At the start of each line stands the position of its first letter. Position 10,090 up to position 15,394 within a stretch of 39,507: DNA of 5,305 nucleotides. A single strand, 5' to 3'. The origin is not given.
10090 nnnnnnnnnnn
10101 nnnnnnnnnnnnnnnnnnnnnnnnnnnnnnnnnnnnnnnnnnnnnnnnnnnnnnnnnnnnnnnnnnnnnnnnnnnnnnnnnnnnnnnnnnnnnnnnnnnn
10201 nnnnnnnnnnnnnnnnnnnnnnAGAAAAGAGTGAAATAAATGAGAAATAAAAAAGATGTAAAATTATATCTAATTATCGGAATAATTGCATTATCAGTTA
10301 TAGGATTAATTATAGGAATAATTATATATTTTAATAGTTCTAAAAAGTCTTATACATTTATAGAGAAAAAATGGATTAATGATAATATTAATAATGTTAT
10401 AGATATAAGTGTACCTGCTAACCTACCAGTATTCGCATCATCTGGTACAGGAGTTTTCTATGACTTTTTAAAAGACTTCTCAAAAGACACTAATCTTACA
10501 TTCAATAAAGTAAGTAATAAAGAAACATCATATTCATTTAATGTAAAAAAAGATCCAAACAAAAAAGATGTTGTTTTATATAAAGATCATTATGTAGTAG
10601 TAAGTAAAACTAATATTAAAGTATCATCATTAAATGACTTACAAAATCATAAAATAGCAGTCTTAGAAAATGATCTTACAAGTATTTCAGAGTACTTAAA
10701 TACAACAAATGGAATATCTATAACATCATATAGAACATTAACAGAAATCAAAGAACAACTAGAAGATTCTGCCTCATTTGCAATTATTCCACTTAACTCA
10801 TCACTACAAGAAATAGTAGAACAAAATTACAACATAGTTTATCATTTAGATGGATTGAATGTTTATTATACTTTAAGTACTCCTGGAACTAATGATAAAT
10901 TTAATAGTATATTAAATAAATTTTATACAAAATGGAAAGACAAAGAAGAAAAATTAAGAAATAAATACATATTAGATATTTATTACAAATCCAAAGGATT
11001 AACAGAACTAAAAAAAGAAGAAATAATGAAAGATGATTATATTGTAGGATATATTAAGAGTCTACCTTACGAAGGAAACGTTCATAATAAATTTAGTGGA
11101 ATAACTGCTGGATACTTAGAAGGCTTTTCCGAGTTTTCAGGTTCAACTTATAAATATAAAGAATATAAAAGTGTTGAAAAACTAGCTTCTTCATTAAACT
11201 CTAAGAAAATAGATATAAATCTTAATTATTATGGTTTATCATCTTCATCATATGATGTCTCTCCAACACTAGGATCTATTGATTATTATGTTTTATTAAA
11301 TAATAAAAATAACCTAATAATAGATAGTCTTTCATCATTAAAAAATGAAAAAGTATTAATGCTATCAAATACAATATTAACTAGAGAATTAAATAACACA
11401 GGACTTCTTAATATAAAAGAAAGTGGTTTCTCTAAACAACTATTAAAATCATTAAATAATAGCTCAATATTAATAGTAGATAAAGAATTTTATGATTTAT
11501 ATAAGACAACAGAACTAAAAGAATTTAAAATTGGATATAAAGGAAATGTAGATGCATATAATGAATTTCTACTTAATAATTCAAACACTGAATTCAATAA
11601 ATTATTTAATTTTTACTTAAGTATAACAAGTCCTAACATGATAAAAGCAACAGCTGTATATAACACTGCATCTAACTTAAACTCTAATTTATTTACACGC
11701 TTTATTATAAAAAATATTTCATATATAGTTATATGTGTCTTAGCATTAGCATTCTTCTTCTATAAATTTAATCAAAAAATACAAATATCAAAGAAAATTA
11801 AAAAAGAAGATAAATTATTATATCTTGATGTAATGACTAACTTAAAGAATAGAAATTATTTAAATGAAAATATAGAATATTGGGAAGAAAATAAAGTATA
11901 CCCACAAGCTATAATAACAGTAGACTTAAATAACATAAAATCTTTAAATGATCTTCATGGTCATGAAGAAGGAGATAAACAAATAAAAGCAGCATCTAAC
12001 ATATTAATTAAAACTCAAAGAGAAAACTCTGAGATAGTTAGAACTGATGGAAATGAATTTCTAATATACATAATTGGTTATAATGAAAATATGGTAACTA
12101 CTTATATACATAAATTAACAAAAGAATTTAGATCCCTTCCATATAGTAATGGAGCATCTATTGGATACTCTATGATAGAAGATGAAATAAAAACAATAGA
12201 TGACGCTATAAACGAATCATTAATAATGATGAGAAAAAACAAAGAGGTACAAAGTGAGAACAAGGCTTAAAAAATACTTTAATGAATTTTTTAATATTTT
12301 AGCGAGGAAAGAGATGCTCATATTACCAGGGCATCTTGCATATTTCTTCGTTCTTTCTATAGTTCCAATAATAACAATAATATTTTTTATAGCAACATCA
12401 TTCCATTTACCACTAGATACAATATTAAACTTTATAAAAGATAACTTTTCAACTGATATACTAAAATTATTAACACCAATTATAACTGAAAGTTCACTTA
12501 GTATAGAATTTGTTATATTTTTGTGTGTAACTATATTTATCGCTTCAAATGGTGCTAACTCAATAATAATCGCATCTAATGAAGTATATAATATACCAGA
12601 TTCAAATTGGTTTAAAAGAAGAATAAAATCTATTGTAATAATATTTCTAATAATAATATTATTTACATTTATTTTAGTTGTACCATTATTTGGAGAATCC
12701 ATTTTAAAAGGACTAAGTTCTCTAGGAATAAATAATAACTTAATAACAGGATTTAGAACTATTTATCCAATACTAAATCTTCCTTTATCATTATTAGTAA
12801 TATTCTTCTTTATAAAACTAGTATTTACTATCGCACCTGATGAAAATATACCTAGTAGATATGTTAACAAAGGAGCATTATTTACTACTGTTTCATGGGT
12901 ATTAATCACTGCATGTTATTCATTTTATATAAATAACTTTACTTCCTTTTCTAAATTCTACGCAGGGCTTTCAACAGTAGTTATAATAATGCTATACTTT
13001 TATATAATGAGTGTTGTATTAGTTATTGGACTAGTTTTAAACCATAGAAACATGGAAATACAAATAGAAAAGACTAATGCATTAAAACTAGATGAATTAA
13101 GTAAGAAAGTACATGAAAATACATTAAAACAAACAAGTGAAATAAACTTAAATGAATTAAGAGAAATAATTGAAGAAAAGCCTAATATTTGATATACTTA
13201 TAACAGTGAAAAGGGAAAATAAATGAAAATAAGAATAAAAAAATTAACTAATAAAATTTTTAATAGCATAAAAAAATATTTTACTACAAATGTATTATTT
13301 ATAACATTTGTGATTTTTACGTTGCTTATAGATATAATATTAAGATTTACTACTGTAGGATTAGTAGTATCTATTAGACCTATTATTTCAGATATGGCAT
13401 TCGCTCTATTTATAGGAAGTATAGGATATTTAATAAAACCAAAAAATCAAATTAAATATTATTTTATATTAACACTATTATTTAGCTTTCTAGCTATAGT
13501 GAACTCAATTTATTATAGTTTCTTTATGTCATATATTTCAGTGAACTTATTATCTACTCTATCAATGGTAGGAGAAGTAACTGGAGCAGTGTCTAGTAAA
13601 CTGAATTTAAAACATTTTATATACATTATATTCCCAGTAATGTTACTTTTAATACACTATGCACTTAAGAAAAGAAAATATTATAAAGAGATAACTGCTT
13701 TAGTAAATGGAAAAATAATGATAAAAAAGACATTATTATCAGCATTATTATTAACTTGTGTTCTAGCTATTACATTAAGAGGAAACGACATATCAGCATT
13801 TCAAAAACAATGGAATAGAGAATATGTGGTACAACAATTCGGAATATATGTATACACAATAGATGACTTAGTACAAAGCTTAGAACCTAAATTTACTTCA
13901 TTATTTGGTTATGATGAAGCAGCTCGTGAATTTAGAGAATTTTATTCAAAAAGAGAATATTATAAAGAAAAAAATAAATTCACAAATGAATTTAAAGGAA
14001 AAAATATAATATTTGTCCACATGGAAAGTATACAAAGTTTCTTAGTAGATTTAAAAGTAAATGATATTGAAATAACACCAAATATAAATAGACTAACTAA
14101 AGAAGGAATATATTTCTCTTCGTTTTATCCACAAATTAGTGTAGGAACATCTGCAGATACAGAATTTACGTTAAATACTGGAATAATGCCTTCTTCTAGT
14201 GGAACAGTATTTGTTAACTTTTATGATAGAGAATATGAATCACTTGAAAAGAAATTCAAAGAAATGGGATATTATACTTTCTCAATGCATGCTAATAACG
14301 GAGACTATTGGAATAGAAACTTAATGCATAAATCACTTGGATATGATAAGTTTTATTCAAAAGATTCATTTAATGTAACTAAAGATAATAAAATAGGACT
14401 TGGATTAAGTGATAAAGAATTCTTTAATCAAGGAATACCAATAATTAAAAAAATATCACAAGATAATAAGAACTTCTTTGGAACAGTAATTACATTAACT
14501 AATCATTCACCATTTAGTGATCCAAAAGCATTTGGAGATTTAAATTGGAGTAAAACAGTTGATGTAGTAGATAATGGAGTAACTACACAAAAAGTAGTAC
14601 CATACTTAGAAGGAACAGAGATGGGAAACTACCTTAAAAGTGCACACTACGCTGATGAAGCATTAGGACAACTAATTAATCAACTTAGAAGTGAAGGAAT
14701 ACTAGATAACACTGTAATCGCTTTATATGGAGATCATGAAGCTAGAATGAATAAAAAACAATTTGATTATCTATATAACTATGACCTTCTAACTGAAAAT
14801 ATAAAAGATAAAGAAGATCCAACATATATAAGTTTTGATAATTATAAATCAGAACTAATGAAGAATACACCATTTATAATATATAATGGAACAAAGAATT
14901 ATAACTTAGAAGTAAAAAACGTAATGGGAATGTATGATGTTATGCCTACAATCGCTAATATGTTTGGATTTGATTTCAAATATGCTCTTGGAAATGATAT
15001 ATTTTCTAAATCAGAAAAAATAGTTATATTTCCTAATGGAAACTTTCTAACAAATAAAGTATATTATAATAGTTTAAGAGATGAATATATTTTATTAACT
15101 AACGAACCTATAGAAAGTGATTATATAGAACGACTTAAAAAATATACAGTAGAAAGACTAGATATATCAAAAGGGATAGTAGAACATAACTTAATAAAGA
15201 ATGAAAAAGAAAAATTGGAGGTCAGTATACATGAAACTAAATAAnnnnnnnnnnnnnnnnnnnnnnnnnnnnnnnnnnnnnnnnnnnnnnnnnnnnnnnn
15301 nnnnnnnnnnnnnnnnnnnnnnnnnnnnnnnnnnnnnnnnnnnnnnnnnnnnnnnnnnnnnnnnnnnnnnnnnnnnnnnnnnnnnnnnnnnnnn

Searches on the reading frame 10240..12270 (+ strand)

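Call 79: search_protein_families(library=pfam, max_evalue=0.00001, proteins=[window:10240-12270:+])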
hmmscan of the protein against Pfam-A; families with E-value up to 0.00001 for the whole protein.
window:10240-12270:+ (676 aa): 1 family
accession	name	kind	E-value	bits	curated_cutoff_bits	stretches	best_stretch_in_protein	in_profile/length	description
PF00990.26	GGDEF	-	3.3e-19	69.7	23.8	1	528-670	2-157/161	Diguanylate cyclase, GGDEF domain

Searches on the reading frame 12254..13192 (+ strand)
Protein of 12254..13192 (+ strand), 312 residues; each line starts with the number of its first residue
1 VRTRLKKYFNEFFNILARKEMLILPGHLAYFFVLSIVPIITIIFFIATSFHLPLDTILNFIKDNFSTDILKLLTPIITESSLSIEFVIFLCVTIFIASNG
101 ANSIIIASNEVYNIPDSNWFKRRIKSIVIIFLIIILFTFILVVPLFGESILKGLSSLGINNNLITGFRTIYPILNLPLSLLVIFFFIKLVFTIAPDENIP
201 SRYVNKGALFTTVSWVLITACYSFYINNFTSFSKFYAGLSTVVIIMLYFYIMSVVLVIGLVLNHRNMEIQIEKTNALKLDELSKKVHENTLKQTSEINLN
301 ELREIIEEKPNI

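Call 79: search_protein_families(library=pfam, max_evalue=0.00001, proteins=[window:12254-13192:+])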
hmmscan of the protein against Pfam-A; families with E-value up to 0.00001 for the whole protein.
window:12254-13192:+ (312 aa): 1 family
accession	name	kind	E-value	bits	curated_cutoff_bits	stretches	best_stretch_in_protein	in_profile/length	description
PF03631.20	Virul_fac_BrkB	-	2.5e-39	135.9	33.7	1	26-263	10-252/259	Virulence factor BrkB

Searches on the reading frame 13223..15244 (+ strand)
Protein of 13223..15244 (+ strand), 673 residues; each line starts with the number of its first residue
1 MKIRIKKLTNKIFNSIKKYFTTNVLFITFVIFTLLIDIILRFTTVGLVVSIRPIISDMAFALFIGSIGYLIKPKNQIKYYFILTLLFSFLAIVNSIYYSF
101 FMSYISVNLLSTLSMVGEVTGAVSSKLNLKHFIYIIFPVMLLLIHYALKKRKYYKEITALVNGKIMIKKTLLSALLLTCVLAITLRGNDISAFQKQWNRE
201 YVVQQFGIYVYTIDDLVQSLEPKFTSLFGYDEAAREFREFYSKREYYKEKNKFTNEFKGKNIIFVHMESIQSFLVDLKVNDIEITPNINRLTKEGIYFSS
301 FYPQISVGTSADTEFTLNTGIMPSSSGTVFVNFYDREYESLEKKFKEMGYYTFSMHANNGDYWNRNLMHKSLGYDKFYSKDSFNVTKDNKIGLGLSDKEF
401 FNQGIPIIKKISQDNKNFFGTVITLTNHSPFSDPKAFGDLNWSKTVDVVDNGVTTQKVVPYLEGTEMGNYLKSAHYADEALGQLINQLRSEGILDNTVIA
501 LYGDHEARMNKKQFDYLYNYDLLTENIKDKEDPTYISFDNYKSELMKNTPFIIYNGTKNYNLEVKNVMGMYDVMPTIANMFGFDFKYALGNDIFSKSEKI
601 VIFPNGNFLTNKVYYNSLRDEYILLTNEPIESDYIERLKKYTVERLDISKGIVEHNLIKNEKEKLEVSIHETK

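Call 79: search_protein_families(library=pfam, max_evalue=0.00001, proteins=[window:13223-15244:+])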
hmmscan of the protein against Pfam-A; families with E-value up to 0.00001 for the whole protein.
window:13223-15244:+ (673 aa): 2 families
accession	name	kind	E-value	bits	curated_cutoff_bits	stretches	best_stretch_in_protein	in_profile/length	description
PF00884.28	Sulfatase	-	3.3e-35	122.3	25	1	260-582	1-300/301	Sulfatase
PF01663.27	Phosphodiest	-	5.1e-06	26.8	23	0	470-511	184-225/342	Type I phosphodiesterase / nucleotide pyrophosphatase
